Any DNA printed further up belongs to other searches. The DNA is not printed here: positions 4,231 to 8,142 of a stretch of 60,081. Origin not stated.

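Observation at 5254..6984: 577-aa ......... intein splitting the Walker A lysine and serine of a VirB4-type secretion ATPase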

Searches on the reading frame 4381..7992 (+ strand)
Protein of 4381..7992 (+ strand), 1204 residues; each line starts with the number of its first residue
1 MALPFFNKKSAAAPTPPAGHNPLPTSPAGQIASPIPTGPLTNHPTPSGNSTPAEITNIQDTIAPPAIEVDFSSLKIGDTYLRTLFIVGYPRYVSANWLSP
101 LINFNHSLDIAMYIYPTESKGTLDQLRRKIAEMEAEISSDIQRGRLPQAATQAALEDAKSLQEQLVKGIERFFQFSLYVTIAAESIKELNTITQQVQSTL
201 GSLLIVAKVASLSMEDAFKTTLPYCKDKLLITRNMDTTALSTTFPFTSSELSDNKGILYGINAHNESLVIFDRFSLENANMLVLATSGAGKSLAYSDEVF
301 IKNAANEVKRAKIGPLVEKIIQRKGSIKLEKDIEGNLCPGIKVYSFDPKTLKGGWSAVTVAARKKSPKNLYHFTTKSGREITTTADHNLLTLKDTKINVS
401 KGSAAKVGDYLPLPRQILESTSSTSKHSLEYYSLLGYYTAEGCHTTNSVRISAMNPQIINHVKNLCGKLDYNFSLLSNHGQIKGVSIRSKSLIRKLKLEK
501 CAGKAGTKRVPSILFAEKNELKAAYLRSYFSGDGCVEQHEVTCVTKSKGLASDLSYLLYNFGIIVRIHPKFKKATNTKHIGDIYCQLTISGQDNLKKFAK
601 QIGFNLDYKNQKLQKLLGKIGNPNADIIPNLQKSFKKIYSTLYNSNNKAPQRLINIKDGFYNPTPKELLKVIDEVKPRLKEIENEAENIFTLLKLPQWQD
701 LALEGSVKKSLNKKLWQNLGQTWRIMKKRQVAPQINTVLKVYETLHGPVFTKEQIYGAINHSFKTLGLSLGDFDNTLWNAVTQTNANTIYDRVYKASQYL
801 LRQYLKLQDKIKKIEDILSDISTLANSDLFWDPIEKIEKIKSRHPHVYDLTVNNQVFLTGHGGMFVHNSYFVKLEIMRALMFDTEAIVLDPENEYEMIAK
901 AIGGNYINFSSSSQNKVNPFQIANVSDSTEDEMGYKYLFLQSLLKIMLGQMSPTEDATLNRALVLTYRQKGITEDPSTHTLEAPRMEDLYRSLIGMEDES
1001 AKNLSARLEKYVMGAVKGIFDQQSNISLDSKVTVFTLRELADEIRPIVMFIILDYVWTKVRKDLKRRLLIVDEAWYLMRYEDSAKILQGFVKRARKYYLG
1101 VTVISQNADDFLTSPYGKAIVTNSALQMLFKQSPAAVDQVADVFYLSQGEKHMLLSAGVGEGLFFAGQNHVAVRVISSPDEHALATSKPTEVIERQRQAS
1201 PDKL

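Call 4: search_protein_families(library=pfam, proteins=[window:4381-7992:+], max_evalue=0.1)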
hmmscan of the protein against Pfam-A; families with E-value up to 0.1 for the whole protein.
window:4381-7992:+ (1204 aa): 7 families
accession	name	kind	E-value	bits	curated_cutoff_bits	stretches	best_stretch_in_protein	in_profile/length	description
PF19044.6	P-loop_TraG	-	3.6e-23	82.3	25.8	1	844-1157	20-345/413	TraG P-loop domain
PF14528.11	LAGLIDADG_3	-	2.2e-20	73.1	22.5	1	520-603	1-82/82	LAGLIDADG-like domain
PF14890.11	Intein_splicing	-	9.5e-18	64.9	35.8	1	343-868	23-155/155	Intein splicing domain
PF12846.13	AAA_10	-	6.9e-09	35.6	27.5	1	867-1122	33-297/362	AAA-like domain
PF03135.19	CagE_TrbE_VirB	-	8.8e-05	23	21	1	151-223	121-196/204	CagE, TrbE, VirB family, component of type IV transporter system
PF08656.15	DASH_Dad3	-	0.07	13.6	23.1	0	798-838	6-48/76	DASH complex subunit Dad3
PF08998.16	Epsilon_antitox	-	0.086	13.7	25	0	781-842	11-70/82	Bacterial epsilon antitoxin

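Call 5: search_protein_families(library=ncbifam, proteins=[window:4381-7992:+], max_evalue=0.1)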
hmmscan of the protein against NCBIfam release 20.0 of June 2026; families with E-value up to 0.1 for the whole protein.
window:4381-7992:+ (1204 aa): 25 families
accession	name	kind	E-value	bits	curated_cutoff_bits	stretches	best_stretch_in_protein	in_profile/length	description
NF045971.1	conju_CD1110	equivalog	3.5e-101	339.7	325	2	869-1171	429-732/752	VirB4-like conjugal transfer ATPase, CD1110 family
NF045975.1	VirB4_plasma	equivalog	4.6e-66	223.2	590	2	856-1170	518-877/894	Mbov_0397 family ICE element conjugal transfer ATPase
TIGR02746.1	TraC-F-type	equivalog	1.9e-40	138.5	567.05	2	869-1196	444-780/800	type IV secretion system protein TraC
NF011491.0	PRK14898.1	equivalog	2.1e-40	138.5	783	3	434-640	248-449/860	DNA-directed RNA polymerase subunit A''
NF003157.0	PRK04132.1-2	equivalog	3.9e-31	107.8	1103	1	282-869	40-598/864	replication factor C small subunit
TIGR00929.1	VirB4_CagE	subfamily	3.7e-29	101.5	643.1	2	876-1157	458-727/792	VirB4 family type IV secretion/conjugal transfer ATPase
NF005852.0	PRK07773.1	equivalog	6.1e-27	94.3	780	2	341-630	425-726/886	replicative DNA helicase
NF045703.1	rSAM_Tes_intein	exception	1.1e-22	79.8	1700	2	430-623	370-560/1040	tetraether lipid synthase Tes, intein-containing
NF003159.0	PRK04132.1-4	equivalog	1.6e-20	72.8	999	1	364-870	117-586/852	replication factor C small subunit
NF011418.0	PRK14845.1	equivalog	8.6e-17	60.2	756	1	372-639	95-331/1049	translation initiation factor IF-2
NF041017.1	DNA_import_CedB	equivalog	3.3e-14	52.4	700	2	1024-1111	425-519/590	DNA import protein CedB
NF006207.0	PRK08332.1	equivalog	4.4e-14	50.7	2400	1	364-625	942-1208/1684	vitamin B12-dependent ribonucleotide reductase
NF038098.1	GyrA_w_intein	exception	1.4e-13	49.7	1850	1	369-633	173-445/1232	intein-containing DNA gyrase subunit A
NF011303.0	PRK14715.1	equivalog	2.4e-13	48.1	1585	2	433-615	1122-1303/1627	DNA-directed DNA polymerase II large subunit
TIGR03783.1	Bac_Flav_CT_G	subfamily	5e-13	47.8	261.55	1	853-1157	438-760/829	TraG family conjugative transposon ATPase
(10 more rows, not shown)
